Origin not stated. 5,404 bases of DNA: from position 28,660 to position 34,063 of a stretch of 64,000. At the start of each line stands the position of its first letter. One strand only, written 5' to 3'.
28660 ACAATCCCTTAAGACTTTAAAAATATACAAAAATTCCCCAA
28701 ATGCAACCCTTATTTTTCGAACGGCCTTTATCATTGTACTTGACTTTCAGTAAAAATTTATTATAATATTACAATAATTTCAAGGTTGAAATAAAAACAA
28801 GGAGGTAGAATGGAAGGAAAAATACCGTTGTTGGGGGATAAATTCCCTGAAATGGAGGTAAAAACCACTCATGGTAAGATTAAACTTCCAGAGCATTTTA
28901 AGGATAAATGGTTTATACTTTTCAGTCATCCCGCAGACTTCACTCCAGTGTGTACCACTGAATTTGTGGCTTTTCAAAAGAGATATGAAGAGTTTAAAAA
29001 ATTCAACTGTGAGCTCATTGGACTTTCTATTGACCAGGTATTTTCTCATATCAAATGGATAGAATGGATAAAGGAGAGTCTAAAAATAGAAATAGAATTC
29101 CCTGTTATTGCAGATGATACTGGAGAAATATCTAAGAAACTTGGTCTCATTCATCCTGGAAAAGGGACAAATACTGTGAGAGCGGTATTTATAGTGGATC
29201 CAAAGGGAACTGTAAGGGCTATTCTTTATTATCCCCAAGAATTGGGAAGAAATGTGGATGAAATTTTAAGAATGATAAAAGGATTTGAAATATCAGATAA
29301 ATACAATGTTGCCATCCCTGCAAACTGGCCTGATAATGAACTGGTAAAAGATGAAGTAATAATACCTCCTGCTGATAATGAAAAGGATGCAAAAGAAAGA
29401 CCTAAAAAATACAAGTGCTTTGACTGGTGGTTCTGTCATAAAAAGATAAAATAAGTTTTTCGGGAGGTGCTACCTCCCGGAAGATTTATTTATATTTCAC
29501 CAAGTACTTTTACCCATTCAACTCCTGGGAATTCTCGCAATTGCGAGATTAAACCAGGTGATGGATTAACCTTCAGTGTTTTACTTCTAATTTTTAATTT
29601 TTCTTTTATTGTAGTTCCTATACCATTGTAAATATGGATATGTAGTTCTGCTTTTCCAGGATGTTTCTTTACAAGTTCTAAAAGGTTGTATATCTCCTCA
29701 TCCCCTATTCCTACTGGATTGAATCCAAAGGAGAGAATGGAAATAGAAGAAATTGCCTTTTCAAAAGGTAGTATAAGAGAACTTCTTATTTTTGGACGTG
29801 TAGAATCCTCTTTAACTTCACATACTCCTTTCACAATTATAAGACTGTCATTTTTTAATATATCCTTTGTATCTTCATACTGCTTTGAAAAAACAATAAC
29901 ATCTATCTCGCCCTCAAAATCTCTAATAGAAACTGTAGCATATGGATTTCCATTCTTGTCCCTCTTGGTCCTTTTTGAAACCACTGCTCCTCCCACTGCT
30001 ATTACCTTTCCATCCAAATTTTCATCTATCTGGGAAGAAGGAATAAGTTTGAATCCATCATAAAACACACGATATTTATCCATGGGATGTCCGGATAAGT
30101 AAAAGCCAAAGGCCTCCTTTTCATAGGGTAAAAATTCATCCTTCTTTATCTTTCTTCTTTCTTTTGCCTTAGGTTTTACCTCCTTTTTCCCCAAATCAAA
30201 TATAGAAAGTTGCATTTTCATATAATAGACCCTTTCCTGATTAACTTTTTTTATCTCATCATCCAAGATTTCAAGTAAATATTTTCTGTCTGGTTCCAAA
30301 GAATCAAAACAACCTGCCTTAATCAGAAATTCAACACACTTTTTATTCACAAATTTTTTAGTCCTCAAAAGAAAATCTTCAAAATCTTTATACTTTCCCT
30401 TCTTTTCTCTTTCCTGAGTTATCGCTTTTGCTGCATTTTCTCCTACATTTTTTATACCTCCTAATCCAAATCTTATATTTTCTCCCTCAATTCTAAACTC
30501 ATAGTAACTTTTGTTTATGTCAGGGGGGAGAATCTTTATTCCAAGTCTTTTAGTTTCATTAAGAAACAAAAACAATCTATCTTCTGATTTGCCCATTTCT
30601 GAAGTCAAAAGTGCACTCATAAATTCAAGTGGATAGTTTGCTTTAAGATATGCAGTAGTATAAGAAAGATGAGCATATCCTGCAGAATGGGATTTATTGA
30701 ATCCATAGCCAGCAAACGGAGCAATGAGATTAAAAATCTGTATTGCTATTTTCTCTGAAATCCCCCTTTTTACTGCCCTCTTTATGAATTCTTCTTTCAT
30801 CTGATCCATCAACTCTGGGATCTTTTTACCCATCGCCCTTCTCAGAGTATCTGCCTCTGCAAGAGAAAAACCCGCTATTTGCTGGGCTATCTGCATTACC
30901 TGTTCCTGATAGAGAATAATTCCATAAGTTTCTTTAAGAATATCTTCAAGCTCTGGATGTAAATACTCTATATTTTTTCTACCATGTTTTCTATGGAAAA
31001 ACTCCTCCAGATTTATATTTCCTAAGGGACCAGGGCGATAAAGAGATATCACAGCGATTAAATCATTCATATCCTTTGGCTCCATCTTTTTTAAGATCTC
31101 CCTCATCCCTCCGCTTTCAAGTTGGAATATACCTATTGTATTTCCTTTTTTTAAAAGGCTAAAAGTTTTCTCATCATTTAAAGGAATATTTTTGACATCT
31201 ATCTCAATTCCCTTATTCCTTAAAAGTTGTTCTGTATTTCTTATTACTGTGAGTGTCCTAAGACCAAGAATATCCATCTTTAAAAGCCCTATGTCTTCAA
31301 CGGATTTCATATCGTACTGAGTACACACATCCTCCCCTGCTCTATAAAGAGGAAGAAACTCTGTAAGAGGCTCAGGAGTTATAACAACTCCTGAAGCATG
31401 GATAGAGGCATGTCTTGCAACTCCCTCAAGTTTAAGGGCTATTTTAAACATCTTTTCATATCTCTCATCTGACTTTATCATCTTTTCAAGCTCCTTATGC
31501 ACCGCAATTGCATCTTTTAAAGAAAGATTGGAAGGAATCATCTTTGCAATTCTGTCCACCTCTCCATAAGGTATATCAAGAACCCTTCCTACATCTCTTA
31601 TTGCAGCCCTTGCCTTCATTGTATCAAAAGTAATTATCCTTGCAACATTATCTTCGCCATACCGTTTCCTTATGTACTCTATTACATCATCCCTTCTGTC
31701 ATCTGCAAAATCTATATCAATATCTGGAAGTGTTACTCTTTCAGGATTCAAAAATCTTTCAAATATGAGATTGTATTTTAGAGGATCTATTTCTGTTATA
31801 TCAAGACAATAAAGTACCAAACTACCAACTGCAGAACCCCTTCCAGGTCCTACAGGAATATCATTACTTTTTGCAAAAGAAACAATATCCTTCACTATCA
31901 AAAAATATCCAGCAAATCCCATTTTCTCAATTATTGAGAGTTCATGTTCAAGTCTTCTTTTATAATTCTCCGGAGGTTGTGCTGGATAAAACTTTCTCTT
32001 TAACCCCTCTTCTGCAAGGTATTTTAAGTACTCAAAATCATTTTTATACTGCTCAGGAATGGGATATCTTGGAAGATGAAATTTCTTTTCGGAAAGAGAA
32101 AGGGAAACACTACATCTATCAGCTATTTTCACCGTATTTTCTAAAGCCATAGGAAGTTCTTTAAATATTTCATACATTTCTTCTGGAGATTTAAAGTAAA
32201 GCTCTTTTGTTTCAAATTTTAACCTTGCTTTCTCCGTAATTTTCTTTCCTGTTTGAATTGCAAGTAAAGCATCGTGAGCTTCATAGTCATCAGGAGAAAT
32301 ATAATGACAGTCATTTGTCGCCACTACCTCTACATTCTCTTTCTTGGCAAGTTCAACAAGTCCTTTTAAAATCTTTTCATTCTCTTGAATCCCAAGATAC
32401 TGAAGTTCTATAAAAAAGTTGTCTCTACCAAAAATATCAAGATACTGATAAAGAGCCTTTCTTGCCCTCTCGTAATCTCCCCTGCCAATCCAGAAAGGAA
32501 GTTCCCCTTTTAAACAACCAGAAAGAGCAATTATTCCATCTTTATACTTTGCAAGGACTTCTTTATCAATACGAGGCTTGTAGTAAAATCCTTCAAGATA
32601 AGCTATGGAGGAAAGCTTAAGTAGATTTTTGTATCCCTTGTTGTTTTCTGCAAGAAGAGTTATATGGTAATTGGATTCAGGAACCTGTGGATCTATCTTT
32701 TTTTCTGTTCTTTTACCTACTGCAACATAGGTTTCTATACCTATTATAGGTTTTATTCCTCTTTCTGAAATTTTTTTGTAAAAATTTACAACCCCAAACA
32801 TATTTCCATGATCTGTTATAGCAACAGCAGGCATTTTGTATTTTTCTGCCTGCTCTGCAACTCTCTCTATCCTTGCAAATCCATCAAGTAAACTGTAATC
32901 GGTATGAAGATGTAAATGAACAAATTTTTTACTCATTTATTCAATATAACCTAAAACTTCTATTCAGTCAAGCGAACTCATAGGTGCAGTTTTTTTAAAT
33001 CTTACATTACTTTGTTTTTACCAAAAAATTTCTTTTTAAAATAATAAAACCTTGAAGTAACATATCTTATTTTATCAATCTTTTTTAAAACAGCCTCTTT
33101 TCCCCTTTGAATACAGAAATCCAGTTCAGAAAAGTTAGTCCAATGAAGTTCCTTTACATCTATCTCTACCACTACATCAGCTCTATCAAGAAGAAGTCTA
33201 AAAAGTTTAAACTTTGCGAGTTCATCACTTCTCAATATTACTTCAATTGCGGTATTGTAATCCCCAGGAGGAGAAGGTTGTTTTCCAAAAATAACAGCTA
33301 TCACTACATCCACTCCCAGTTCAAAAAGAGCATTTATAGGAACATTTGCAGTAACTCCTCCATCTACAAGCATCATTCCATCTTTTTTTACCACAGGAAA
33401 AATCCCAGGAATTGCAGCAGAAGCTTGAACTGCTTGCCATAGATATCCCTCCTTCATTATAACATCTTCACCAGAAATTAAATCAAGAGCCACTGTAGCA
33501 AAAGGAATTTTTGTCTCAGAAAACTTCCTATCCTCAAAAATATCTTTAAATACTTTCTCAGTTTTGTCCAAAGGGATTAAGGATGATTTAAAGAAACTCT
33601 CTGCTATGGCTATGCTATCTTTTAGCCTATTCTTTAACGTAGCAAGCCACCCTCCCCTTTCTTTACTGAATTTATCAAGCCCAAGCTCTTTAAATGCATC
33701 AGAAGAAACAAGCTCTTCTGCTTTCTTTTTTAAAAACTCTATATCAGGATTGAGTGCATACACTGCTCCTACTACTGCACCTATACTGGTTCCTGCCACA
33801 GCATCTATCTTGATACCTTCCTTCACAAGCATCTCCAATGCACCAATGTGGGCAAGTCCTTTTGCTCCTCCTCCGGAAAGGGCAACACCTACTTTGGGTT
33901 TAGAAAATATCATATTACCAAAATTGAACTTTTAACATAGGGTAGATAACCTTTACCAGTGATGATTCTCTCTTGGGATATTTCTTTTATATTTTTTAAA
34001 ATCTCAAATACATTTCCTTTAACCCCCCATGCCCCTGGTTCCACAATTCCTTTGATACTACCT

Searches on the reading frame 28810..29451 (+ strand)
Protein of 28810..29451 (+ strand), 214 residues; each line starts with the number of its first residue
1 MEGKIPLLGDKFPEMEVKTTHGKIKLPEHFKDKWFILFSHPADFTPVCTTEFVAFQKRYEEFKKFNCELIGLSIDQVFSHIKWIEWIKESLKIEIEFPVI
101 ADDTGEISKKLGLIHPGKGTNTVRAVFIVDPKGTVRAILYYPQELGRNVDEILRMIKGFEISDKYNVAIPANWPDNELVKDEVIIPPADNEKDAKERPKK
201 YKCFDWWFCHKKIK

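Call 43: search_protein_families(library=pfam, proteins=[window:28810-29451:+], max_evalue=1e-8)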
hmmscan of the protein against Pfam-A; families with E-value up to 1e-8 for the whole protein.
window:28810-29451:+ (214 aa): 2 families
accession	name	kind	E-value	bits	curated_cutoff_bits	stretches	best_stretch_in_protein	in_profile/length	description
PF00578.27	AhpC-TSA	-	1.6e-34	118.9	26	1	9-137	2-123/124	AhpC/TSA family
PF08534.16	Redoxin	-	5.7e-14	52.6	26.6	1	9-138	3-131/148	Redoxin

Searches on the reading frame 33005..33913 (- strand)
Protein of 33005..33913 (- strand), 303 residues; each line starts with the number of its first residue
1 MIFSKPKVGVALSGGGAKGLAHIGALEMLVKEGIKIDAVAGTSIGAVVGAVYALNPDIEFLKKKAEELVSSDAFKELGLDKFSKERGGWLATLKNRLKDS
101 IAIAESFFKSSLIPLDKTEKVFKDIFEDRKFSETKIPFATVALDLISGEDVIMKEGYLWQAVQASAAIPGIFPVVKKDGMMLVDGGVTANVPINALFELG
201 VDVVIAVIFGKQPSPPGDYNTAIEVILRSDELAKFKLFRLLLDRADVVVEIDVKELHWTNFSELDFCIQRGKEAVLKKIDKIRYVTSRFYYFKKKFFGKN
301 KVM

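Call 44: search_protein_families(library=pfam, proteins=[window:33005-33913:-], max_evalue=1e-8)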
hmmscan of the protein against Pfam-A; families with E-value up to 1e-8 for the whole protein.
window:33005-33913:- (303 aa): 1 family
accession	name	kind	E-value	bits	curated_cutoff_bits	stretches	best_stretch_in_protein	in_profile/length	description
PF01734.28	Patatin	-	6.2e-35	121.6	27.7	1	11-196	2-190/191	Patatin-like phospholipase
